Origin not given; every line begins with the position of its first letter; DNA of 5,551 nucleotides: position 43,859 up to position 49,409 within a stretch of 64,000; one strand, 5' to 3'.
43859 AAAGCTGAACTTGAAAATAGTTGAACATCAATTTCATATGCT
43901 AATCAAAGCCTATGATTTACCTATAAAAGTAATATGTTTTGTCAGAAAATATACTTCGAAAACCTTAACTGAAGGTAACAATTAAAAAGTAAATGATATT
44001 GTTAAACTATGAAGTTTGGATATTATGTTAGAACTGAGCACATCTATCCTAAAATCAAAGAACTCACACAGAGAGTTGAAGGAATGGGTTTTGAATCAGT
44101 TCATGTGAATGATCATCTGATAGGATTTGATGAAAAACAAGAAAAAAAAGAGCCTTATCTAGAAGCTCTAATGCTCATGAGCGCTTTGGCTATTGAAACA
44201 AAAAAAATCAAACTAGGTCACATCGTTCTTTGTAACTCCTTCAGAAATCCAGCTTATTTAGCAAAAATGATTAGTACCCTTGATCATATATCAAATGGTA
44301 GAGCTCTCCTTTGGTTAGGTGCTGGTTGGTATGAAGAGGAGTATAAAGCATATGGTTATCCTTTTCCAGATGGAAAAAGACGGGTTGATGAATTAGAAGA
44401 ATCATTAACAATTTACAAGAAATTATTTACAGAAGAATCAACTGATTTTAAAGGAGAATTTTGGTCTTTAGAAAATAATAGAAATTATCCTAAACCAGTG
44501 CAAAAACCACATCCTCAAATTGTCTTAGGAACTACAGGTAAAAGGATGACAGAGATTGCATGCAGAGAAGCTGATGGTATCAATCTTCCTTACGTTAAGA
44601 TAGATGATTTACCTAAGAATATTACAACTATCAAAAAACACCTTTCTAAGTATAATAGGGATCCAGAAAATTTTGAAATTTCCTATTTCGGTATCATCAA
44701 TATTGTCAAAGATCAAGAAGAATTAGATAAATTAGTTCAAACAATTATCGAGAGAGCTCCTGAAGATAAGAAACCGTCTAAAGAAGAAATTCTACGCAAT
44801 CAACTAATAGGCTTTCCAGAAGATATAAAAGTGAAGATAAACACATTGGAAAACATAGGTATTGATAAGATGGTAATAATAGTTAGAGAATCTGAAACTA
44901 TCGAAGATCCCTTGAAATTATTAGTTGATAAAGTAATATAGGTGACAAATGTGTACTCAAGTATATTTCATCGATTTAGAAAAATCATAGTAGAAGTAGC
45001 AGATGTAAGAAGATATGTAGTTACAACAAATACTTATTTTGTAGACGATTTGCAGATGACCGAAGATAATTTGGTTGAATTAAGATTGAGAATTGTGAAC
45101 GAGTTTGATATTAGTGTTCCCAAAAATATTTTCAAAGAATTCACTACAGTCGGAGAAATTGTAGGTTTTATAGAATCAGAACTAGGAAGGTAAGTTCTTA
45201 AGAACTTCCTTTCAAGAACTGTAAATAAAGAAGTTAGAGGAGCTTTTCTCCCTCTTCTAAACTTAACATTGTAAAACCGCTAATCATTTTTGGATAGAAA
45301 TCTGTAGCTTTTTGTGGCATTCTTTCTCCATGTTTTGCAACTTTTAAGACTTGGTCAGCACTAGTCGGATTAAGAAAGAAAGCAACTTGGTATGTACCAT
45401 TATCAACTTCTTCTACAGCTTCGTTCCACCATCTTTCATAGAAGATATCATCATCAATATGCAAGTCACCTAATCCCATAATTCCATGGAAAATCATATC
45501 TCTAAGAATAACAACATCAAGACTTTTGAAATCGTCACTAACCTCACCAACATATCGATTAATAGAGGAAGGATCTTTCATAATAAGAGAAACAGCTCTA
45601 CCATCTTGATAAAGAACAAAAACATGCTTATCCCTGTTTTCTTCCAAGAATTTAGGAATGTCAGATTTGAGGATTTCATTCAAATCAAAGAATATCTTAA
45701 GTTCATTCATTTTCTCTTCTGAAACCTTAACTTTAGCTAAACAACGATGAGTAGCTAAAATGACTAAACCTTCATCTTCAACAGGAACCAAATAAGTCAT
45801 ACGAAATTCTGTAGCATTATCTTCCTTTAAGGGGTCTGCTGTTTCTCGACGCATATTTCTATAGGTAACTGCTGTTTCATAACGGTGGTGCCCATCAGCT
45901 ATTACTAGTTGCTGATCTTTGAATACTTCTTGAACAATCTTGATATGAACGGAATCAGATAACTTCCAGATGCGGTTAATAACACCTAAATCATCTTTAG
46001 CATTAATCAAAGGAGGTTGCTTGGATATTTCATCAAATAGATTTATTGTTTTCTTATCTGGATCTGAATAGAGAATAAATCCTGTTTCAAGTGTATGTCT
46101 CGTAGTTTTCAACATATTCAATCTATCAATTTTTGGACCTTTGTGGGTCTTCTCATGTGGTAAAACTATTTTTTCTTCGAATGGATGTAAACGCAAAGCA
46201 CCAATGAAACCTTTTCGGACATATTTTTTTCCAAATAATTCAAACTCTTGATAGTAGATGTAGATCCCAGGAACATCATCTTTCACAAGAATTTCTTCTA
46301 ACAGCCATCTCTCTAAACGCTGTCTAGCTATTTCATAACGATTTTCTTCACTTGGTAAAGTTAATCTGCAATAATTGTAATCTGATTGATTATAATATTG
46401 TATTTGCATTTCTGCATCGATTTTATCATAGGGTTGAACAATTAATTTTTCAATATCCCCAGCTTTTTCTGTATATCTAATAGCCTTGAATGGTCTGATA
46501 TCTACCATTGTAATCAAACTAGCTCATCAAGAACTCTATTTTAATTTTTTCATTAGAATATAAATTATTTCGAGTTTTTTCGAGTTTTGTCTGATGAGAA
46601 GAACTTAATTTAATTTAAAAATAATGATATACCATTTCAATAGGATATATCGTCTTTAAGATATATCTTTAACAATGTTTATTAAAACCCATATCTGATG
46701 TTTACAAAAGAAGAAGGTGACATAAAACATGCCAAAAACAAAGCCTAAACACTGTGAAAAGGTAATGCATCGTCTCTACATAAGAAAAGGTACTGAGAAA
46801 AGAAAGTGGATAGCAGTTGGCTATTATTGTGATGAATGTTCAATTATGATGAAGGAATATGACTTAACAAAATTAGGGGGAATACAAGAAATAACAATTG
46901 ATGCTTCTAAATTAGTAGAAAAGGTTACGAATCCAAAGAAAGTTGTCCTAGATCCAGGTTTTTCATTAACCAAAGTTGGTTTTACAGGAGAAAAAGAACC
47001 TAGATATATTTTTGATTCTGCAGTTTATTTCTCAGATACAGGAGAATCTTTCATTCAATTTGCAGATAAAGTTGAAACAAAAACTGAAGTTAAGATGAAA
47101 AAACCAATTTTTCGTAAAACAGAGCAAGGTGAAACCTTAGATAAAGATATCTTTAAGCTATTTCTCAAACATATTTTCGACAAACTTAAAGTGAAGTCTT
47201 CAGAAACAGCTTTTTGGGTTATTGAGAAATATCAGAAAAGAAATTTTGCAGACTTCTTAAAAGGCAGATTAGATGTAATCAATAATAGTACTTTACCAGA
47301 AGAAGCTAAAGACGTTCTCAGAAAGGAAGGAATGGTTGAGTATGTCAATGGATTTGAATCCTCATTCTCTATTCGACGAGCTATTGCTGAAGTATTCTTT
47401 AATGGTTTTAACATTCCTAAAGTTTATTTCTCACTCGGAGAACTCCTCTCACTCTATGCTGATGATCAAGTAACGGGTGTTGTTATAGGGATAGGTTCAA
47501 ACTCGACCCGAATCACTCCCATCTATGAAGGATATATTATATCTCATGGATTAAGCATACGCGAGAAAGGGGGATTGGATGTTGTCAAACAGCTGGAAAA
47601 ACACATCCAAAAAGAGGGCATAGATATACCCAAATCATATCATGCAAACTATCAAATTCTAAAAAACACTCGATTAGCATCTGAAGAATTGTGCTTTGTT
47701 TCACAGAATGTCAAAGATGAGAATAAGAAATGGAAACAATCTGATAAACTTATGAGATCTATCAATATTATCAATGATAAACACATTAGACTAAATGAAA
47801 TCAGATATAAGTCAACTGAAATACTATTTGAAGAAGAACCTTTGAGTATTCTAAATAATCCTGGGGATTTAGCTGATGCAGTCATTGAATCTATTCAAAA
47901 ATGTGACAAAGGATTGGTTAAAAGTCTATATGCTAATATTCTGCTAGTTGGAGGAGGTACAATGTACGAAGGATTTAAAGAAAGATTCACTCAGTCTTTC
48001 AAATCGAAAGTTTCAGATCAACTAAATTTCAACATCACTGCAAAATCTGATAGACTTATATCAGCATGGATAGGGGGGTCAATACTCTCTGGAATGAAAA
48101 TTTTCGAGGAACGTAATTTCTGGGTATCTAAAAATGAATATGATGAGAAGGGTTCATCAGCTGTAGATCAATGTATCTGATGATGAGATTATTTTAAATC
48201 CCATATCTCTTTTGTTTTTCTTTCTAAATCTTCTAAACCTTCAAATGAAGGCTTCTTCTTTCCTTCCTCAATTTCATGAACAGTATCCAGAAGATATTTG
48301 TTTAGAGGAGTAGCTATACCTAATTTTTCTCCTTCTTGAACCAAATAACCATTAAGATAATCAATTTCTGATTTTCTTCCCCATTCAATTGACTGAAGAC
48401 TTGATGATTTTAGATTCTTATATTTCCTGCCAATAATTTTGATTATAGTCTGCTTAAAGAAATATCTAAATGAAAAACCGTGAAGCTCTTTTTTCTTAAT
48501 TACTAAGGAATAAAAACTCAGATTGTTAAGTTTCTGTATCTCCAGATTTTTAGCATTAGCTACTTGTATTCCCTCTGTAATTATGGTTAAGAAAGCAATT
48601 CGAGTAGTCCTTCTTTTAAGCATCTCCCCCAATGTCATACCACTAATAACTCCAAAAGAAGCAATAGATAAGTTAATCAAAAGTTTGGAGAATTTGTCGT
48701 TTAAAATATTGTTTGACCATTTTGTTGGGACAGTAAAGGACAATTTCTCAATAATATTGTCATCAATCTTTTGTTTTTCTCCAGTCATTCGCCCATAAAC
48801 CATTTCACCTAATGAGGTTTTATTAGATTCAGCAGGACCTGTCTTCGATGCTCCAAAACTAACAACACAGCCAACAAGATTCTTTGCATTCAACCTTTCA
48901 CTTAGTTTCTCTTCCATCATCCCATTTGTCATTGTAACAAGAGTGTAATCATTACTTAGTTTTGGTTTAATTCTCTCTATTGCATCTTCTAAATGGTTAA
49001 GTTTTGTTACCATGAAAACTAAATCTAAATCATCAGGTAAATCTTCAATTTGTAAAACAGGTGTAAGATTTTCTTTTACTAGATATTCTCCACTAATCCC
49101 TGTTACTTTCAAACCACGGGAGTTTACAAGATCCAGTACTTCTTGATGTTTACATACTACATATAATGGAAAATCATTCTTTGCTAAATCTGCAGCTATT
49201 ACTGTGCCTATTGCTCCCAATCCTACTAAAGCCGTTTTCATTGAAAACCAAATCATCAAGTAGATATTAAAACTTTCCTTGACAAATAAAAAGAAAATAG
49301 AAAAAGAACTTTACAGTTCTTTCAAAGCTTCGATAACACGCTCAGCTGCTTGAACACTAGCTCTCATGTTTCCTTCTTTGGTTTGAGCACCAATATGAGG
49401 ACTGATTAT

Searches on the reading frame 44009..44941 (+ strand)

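Call 38: search_protein_families(library=pfam, proteins=[window:44009-44941:+], max_evalue=0.001)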
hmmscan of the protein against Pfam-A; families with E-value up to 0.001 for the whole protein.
window:44009-44941:+ (310 aa): 1 family
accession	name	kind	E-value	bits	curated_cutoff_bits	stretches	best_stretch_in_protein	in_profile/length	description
PF00296.26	Bac_luciferase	-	9.5e-46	157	27.9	1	1-258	1-256/314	Luciferase-like monooxygenase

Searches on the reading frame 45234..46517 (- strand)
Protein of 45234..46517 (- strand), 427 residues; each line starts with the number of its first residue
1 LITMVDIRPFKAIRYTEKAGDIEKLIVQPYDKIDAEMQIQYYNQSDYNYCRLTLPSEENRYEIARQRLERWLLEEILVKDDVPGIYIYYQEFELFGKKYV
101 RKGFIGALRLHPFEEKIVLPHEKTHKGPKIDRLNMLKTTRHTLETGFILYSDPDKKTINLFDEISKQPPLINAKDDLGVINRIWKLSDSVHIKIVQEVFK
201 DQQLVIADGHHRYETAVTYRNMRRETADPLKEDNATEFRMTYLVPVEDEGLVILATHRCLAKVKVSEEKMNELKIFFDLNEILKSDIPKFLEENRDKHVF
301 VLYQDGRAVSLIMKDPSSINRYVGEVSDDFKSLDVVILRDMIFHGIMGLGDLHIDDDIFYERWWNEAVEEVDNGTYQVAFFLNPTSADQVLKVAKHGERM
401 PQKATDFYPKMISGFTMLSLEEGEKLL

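Call 38: search_protein_families(library=pfam, proteins=[window:45234-46517:-], max_evalue=0.001)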
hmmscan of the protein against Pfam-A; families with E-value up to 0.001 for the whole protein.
window:45234-46517:- (427 aa): 1 family
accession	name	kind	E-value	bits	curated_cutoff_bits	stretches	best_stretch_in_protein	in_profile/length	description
PF06245.16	DUF1015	-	2.1e-79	267.3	25.8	1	7-335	1-324/325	Protein of unknown function (DUF1015)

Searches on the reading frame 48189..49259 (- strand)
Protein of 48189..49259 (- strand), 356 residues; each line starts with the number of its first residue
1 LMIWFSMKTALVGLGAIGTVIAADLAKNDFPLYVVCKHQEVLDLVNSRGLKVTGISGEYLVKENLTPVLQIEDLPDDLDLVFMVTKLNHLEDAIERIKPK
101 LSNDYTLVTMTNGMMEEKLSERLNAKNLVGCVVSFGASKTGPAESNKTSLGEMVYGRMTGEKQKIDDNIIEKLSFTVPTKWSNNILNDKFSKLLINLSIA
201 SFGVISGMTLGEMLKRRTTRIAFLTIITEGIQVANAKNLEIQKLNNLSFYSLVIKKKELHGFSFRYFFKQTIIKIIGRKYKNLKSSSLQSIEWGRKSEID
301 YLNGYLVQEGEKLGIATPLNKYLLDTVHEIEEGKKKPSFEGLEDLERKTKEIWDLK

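Call 38: search_protein_families(library=pfam, proteins=[window:48189-49259:-], max_evalue=0.001)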
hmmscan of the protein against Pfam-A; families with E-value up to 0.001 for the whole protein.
window:48189-49259:- (356 aa): 4 families
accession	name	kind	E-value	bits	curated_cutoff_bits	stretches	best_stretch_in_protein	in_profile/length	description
PF08546.17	ApbA_C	-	1.2e-23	84.3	22.7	1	184-331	1-125/125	Ketopantoate reductase PanE/ApbA C terminal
PF02558.23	ApbA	-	1.1e-22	80.8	22.2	1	10-158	2-148/150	Ketopantoate reductase PanE/ApbA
PF01210.29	NAD_Gly3P_dh_N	-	8.3e-07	29.5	23.1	1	9-118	2-110/158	NAD-dependent glycerol-3-phosphate dehydrogenase N-terminus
PF03446.21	NAD_binding_2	-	2.2e-05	24.9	21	1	9-126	2-110/161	NAD binding domain of 6-phosphogluconate dehydrogenase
